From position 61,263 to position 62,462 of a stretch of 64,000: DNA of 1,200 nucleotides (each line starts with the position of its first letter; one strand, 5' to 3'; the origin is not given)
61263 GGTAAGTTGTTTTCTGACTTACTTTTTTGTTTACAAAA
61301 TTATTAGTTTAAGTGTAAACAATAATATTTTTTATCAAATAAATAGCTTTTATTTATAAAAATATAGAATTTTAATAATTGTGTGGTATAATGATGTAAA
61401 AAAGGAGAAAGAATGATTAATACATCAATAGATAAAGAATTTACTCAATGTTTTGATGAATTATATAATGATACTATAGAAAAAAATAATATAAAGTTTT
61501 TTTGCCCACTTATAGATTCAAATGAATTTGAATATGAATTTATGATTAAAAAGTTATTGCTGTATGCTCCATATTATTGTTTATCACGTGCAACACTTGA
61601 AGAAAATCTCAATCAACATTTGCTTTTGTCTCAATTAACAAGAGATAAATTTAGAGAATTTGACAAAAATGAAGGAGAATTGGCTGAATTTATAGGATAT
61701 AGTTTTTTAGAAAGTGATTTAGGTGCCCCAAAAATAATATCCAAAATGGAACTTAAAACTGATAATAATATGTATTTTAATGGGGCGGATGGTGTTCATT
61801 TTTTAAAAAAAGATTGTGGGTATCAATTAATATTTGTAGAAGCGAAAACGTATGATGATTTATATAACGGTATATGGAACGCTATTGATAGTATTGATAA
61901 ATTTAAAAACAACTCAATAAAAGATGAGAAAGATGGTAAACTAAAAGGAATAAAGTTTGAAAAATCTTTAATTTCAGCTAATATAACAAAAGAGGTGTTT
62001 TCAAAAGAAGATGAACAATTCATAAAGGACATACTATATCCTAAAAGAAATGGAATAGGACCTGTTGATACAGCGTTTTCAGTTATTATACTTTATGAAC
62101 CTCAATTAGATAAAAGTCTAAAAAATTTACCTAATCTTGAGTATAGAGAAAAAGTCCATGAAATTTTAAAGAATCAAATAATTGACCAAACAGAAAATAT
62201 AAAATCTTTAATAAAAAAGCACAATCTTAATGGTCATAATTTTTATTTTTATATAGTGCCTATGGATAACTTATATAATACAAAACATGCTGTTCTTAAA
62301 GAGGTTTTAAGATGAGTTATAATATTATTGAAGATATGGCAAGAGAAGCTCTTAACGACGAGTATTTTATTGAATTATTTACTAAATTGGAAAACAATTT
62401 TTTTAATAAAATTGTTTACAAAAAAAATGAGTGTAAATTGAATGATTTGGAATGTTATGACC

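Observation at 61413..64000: HamA/HamB (Hachiman-type) defence pair at the window edge; the helicase is invisible to the ORF track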

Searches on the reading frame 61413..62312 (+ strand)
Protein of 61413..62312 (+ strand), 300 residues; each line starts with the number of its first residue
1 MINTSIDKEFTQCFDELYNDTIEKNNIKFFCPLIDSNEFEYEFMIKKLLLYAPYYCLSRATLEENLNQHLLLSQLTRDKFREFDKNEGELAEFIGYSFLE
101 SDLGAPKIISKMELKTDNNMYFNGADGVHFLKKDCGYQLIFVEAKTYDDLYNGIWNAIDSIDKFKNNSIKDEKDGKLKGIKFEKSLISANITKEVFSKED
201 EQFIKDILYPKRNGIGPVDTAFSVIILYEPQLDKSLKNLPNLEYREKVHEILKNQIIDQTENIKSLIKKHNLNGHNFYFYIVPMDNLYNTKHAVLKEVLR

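Call 4: search_protein_families(library=pfam, proteins=[window:61413-62312:+], max_evalue=1)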
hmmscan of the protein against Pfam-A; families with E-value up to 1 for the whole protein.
window:61413-62312:+ (300 aa): 1 family
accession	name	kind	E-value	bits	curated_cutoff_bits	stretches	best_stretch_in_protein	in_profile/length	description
PF08878.16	HamA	-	7e-42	144.3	25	1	46-284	5-230/230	HamA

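Call 5: search_protein_families(library=padloc, proteins=[window:61413-62312:+], max_evalue=1)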
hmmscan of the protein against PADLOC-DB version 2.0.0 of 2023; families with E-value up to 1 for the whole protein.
window:61413-62312:+ (300 aa): 19 families
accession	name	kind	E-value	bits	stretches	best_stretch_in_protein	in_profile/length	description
PDLC00156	HamA1|HamA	-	1.2e-80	269.4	1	2-299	3-297/298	DUF1837 domain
PDLC00162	HamA1|HamA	-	5.5e-43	145.7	1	4-300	8-305/310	DUF1837 domain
PDLC00168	HamA1|HamA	-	6.2e-31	106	1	10-291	21-303/312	DUF1837 domain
PDLC00164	HamA1|HamA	-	3.2e-30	103.5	1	6-299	194-485/490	DUF1837 domain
PDLC00196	HamA2|HamA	-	3.9e-27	93.5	1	21-297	34-310/315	DUF1837 domain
PDLC00163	HamA1|HamA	-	2e-23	81.3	1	72-297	95-310/314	DUF1837 domain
PDLC00165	HamA1|HamA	-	4.4e-22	76.8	1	26-296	36-301/308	DUF1837 domain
PDLC00151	HamA1|HamA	-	2e-19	68.1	1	4-298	148-433/436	DUF1837 domain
PDLC00172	HamA1|HamA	-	5.4e-17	60.3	1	77-292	97-314/326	DUF1837 domain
PDLC00171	HamA1|HamA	-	2.2e-13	48.2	1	81-294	82-278/286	DUF1837 domain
PDLC00152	HamA1|HamA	-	6.7e-13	46.7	1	75-167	87-181/299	DUF1837 domain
PDLC00158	HamA1|HamA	-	1.2e-11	42.7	1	80-287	84-290/307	DUF1837 domain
PDLC00166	HamA1|HamA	-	2.3e-11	41.9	1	14-173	9-172/282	DUF1837 domain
PDLC00154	HamA1|HamA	-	9e-10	36.5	1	86-298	97-304/313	DUF1837 domain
PDLC00197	HamA2|HamA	-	2.7e-09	35.1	1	85-256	93-259/308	DUF1837 domain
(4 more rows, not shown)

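Call 6: search_solved_structures(query=window:61413-62312:+, max_evalue=1, show_alignments=2)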
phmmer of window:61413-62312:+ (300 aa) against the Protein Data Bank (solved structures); distinct sequences matched with E-value up to 1: 0.

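Call 10: find_encoding_contigs(protein=window:61413-62312:+, flank=10000, max_places=8)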
Protein window:61413-62312:+ (300 aa): 22 contigs read that carry it; 8 places shown.
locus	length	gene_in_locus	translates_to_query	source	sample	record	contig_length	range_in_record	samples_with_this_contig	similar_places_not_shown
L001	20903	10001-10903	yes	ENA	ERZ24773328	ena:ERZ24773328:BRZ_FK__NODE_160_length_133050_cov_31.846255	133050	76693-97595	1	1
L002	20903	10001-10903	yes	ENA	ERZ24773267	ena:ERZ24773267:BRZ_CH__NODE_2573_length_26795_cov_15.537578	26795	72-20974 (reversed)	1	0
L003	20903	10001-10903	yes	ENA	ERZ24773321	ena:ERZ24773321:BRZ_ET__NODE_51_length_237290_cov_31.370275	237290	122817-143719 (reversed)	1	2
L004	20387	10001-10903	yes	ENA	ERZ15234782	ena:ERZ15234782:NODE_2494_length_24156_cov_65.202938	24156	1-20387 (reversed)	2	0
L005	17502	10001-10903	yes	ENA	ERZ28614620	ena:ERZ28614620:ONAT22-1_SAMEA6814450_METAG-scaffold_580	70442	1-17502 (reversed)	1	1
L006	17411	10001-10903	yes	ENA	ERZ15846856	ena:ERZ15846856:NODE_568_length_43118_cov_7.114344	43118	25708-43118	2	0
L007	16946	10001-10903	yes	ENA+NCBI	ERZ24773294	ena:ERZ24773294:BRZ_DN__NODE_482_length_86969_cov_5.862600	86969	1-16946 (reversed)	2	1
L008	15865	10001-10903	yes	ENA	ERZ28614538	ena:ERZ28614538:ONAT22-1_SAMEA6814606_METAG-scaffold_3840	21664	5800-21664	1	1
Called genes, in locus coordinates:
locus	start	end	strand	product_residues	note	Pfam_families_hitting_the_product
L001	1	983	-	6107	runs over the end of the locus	-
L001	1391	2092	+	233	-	PF01171:ATP_bind_3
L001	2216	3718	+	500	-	PF01676:Metalloenzyme, PF06415:iPGM_N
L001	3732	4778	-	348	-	PF00924:MS_channel_2nd, PF21082:MS_channel_3rd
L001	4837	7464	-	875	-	PF01841:Transglut_core (weak)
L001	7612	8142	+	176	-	PF20122:DUF6512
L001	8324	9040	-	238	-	-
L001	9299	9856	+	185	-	PF20385:DUF6680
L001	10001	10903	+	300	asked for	PF08878:HamA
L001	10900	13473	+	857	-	PF00270:DEAD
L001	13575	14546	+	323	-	PF00145:DNA_methylase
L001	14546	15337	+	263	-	-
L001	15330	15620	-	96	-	-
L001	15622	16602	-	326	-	PF00145:DNA_methylase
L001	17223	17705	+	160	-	-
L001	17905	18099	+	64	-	-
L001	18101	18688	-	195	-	PF00149:Metallophos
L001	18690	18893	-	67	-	PF13560:HTH_31 (weak), PF12844:HTH_19, PF13443:HTH_26, PF01381:HTH_3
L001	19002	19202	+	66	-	PF13443:HTH_26 (weak), PF01381:HTH_3 (weak)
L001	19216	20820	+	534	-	PF00239:Resolvase, PF07508:Recombinase, PF13408:Zn_ribbon_recom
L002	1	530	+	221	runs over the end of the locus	PF14335:DUF4391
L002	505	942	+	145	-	PF00583:Acetyltransf_1, PF13673:Acetyltransf_10 (weak), PF13508:Acetyltransf_7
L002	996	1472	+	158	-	-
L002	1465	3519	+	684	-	PF01555:N6_N4_Mtase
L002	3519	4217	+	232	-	-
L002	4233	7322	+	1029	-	PF04851:ResIII, PF00270:DEAD (weak), PF19778:RE_endonuc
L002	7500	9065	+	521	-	-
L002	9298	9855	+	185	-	PF20385:DUF6680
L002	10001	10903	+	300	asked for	PF08878:HamA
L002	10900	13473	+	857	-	PF00270:DEAD, PF04851:ResIII (weak)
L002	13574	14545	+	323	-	PF00145:DNA_methylase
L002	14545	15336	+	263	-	-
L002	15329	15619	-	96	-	-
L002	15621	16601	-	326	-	PF00145:DNA_methylase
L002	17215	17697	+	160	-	-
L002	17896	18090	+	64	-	-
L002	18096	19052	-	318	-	-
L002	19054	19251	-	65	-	PF12844:HTH_19, PF13443:HTH_26, PF13560:HTH_31, PF01381:HTH_3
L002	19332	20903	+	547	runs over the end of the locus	?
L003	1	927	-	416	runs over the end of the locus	-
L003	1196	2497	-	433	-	-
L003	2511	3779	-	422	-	PF07786:HGSNAT_cat (weak)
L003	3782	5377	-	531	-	PF00501:AMP-binding, PF13193:AMP-binding_C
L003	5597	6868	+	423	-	PF04412:AcnX, PF28403:AcnX_2nd, PF28406:AcnX_3rd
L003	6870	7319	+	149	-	PF01989:AcnX_swivel_put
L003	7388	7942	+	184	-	PF01613:Flavin_Reduct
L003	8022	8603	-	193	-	PF10688:Imp-YgjV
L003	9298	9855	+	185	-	PF20385:DUF6680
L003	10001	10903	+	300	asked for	PF08878:HamA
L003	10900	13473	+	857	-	PF00270:DEAD, PF04851:ResIII (weak)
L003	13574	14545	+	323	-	PF00145:DNA_methylase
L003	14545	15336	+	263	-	-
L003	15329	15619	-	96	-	-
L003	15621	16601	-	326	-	PF00145:DNA_methylase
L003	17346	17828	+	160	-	-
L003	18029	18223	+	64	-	-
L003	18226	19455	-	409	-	PF19658:DUF6161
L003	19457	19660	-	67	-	PF13560:HTH_31, PF12844:HTH_19, PF13443:HTH_26 (weak), PF01381:HTH_3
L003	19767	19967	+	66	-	PF01381:HTH_3 (weak), PF13443:HTH_26 (weak)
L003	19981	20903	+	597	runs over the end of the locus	PF00239:Resolvase, PF07508:Recombinase, PF13408:Zn_ribbon_recom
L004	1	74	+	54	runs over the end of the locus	-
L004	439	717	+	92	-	PF08769:Spo0A_C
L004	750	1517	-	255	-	PF00583:Acetyltransf_1, PF13673:Acetyltransf_10 (weak), PF13508:Acetyltransf_7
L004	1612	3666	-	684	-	PF00724:Oxidored_FMN, PF13434:Lys_Orn_oxgnase (faint), PF07992:Pyr_redox_2, PF01266:DAO (faint), PF13450:NAD_binding_8 (faint), PF13738:Pyr_redox_3, PF07992:Pyr_redox_2, PF00070:Pyr_redox (weak)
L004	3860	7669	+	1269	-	PF13195:DUF4011, PF13086:AAA_11, PF13245:AAA_19 (faint), PF13087:AAA_12, PF18741:MTES_1575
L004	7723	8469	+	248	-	PF14808:TMEM164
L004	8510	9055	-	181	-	PF00719:Pyrophosphatase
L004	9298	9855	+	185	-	PF20385:DUF6680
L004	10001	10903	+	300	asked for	PF08878:HamA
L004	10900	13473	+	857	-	PF00270:DEAD, PF04851:ResIII (weak)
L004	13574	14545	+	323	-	PF00145:DNA_methylase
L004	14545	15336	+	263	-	-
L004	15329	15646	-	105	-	-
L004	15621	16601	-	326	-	PF00145:DNA_methylase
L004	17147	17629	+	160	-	-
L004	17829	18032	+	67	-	-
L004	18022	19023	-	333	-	-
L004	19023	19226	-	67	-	PF13560:HTH_31 (weak), PF12844:HTH_19, PF13443:HTH_26, PF01381:HTH_3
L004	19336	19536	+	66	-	PF01381:HTH_3 (weak), PF13443:HTH_26 (weak)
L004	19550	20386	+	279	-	?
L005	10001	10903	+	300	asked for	PF08878:HamA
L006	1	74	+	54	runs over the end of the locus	-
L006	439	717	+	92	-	PF08769:Spo0A_C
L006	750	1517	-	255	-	PF00583:Acetyltransf_1, PF13673:Acetyltransf_10 (weak), PF13508:Acetyltransf_7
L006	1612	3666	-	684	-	PF00724:Oxidored_FMN, PF13434:Lys_Orn_oxgnase (faint), PF07992:Pyr_redox_2, PF01266:DAO (faint), PF13450:NAD_binding_8 (faint), PF13738:Pyr_redox_3, PF07992:Pyr_redox_2, PF00070:Pyr_redox (weak)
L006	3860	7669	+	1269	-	PF13195:DUF4011, PF13086:AAA_11, PF13245:AAA_19 (faint), PF13087:AAA_12, PF18741:MTES_1575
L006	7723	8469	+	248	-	PF14808:TMEM164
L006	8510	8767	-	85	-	PF00719:Pyrophosphatase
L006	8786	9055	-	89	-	PF00719:Pyrophosphatase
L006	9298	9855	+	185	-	PF20385:DUF6680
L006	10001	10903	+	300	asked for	PF08878:HamA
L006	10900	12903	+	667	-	PF00270:DEAD, PF04851:ResIII (weak), PF00271:Helicase_C (faint)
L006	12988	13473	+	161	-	-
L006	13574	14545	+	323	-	PF00145:DNA_methylase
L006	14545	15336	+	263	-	-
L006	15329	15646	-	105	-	-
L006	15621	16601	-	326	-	PF00145:DNA_methylase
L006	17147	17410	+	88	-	?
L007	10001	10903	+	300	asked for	PF08878:HamA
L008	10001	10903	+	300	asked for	PF08878:HamA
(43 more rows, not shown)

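Call 11: find_homologous_proteins(query=window:61413-62312:+)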
Query window:61413-62312:+ (300 aa): 49 proteins with E <= 0.001 among 802 candidates.
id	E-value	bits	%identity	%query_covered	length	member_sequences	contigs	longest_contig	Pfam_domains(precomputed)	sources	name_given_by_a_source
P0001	2.0e-194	663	99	100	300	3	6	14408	PF08878.17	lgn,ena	-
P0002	2.9e-164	564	83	100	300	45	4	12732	PF08878.17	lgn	-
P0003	5.3e-113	395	86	69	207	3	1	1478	PF08878.17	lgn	-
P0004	1.4e-108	381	61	100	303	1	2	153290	PF08878.17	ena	-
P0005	1.7e-96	341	55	100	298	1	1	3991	PF08878.17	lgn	-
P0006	7.8e-91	323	55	100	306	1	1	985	PF08878.17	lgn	-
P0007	8.5e-86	306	49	100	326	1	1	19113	PF08878.17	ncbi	-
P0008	1.7e-83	298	50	100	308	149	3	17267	PF08878.17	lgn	-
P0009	3.8e-83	297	48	99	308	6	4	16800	PF08878.17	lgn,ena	-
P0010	5.3e-83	297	50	100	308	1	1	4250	PF08878.17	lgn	-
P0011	1.2e-82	296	48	99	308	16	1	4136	PF08878.17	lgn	-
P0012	2.0e-82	295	49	99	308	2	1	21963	PF08878.17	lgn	-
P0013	7.4e-82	293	49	100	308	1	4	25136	PF08878.17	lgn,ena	-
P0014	1.1e-81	292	47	99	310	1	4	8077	PF08878.17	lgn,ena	-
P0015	3.4e-81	291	49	100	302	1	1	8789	PF08878.17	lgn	-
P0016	3.8e-81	291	48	100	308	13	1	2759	PF08878.17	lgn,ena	-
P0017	6.4e-80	287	46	99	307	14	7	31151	PF08878.17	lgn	-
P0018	1.1e-79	286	48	100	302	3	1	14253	PF08878.17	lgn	-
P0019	1.2e-79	286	47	99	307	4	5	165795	PF08878.17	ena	-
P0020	2.9e-79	285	46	99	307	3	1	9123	PF08878.17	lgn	-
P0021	3.0e-79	285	48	100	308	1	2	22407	PF08878.17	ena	-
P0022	3.8e-79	284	47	99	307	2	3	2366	PF08878.17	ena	-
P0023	1.0e-78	283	45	99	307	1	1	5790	PF08878.17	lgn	-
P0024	1.7e-78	282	45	99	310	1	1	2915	PF08878.17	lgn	-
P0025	2.2e-78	282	46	100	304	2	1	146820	PF08878.17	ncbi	-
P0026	3.3e-78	281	46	100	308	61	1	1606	PF08878.17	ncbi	-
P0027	4.5e-78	281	79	54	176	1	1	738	PF08878.17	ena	-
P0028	4.9e-78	281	46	99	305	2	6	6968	PF08878.17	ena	-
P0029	6.9e-78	280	45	99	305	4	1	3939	PF08878.17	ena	-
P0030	1.1e-77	279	46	99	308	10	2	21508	PF08878.17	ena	-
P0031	1.3e-77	279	46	99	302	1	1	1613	PF08878.17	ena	-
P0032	5.7e-77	277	46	99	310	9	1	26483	PF08878.17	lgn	-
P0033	1.3e-76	276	45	99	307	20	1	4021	PF08878.17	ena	-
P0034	1.5e-76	276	48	99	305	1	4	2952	PF08878.17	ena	-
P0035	4.4e-76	274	45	99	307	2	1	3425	PF08878.17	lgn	-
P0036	7.5e-76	273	45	100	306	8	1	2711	PF08878.17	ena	-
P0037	8.2e-76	273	44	99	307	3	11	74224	PF08878.17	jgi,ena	-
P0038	1.2e-75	273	49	98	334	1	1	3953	PF08878.17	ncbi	-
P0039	2.8e-75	271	45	99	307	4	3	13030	PF08878.17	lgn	-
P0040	5.8e-75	270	45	100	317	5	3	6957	PF08878.17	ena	-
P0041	1.9e-74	269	44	99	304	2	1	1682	PF08878.17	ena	-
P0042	1.7e-55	207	42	98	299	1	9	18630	PF08878.17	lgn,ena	-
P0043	2.2e-53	200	41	94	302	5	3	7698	PF08878.17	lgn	-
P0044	1.6e-44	171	40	93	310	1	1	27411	PF08878.17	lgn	-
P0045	6.0e-42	162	41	74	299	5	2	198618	PF08878.17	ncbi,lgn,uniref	ncbi:HamA C-terminal domain-containing protein [Serratia sp. 2723]|uniref:HamA C-terminal domain-con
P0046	1.5e-36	144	34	99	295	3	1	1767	PF08878.17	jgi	-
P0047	4.1e-25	107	32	87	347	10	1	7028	PF08878.17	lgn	-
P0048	1.9e-23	101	33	83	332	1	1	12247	PF08878.17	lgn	-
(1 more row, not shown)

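Call 15: find_homologous_proteins(query=L003:10900-13470:+)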
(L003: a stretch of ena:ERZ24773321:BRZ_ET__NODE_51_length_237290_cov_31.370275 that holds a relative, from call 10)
Query L003:10900-13470:+ (857 aa): 5480 proteins with E <= 0.001 among 8000 candidates; the best 120 are listed.
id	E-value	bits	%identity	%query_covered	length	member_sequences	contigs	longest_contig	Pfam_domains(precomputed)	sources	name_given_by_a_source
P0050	0.0e+0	1734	89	100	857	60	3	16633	PF00270.36,PF00271.38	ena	-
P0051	0.0e+0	1121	60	100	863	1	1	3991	PF00270.36,PF00271.38,PF04851.22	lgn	-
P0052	8.4e-251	853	48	99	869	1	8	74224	PF00270.36,PF00271.38,PF04851.22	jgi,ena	-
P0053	8.4e-249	846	47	99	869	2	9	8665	PF00270.36,PF00271.38,PF04851.22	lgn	-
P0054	8.5e-249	846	49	100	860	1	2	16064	PF00270.36,PF00271.38,PF04851.22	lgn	-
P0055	1.0e-248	846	47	99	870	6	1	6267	PF00270.36,PF00271.38,PF04851.22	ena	-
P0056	2.4e-247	841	47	99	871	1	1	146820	PF00270.36,PF00271.38,PF04851.22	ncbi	-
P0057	3.0e-246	838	47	99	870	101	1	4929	PF00270.36,PF00271.38,PF04851.22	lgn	-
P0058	1.1e-245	836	47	96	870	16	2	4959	PF00270.36,PF00271.38,PF04851.22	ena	-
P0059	1.4e-245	835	47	100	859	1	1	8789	PF00270.36,PF00271.38,PF04851.22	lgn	-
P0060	1.7e-245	835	47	99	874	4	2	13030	PF00270.36,PF00271.38,PF04851.22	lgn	-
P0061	4.2e-245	834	48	99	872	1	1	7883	PF00270.36,PF00271.38,PF04851.22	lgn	-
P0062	6.7e-245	833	46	99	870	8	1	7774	PF00270.36,PF00271.38,PF04851.22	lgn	-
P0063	6.8e-244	830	46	99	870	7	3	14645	PF00270.36,PF00271.38,PF04851.22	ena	-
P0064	4.7e-243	827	46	99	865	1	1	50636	PF00270.36,PF04851.22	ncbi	-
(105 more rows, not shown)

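Call 18: find_related_loci(query=L001:19216-20817:+, collection=genome_contigs, flank=10000)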
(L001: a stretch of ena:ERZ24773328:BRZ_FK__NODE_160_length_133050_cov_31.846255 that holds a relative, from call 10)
Query L001:19216-20817:+ (534 aa) in genome_contigs; peptide patterns used: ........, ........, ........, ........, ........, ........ (x = any residue, [..] = any of these).
181 stretches matched a pattern; 85 encode a relative of the query (tblastn E <= 1e-3); the best 80 are kept; 78 distinct loci.
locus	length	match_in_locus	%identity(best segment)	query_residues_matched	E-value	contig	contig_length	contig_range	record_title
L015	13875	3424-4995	96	1-527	0e+0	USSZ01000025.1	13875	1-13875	uncultured Clostridiales bacterium isolate UMGS2054 genome assembly, contig: NODE_454_length_13875_cov_3.604269, whole g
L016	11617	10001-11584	96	1-531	0e+0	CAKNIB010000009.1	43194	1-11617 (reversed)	MAG TPA_asm: uncultured Clostridia bacterium isolate ERR3414586_bin.103_metaWRAP_v1.1_MAG genome assembly, contig: NODE_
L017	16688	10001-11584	95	1-531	0e+0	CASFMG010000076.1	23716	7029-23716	uncultured Christensenella sp. isolate SI.O63.metabat-bins.3 genome assembly, contig: SI.O63.metabat-bins.3.fa_k141_3598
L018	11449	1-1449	97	45-531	0e+0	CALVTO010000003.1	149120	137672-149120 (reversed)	MAG: uncultured Clostridia bacterium isolate BRZ_DA__bin79 genome assembly, contig: BRZ_DA__NODE_175_length_149120_cov_2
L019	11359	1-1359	96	76-531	0e+0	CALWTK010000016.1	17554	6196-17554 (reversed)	MAG: uncultured Clostridia bacterium isolate BRZ_BV__bin49 genome assembly, contig: BRZ_BV__NODE_3036_length_17554_cov_8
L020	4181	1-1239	95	112-528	0e+0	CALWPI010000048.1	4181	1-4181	MAG: uncultured Clostridia bacterium isolate BRZ_FD__bin30 genome assembly, contig: BRZ_FD__NODE_25804_length_4181_cov_8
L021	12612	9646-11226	75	3-531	0e+0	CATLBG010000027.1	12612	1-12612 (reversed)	MAG TPA_asm: uncultured Clostridia bacterium isolate MGG02817_1680015498 genome assembly, contig: ERR2136559_377, whole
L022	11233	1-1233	95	118-531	0e+0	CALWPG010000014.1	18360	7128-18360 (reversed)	MAG: uncultured Clostridia bacterium isolate BRZ_FI__bin11 genome assembly, contig: BRZ_FI__NODE_4078_length_18360_cov_6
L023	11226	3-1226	94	121-531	0e+0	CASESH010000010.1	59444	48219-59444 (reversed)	uncultured Christensenella sp. isolate CO.B22.metabat-bins.104 genome assembly, contig: CO.B22.metabat-bins.104.fa_k141_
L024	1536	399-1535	99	1-379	0e+0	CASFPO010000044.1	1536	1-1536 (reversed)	uncultured Firmicutes bacterium isolate SI.O36.metabat-bins.110 genome assembly, contig: SI.O36.metabat-bins.110.fa_k141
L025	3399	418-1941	74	3-514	0e+0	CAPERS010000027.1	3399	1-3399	MAG TPA_asm: uncultured Eubacteriales bacterium isolate MGBC153948 genome assembly, contig: MGBC153948.27, whole genome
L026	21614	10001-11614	93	1-534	0e+0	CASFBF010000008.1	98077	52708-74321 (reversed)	uncultured Firmicutes bacterium isolate SI.B26.metabat-bins.1 genome assembly, contig: SI.B26.metabat-bins.1.fa_k141_350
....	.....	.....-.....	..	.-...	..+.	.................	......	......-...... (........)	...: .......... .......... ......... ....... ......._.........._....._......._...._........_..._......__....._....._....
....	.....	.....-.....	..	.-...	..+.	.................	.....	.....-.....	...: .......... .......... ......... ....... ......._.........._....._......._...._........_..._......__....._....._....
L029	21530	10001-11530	69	3-516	0e+0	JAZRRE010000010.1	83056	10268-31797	MAG: Clostridia bacterium isolate T1900045356_YK20190046.MAGScoT_cleanbin_000018 SGB_6793_k141_1046536, whole genome sho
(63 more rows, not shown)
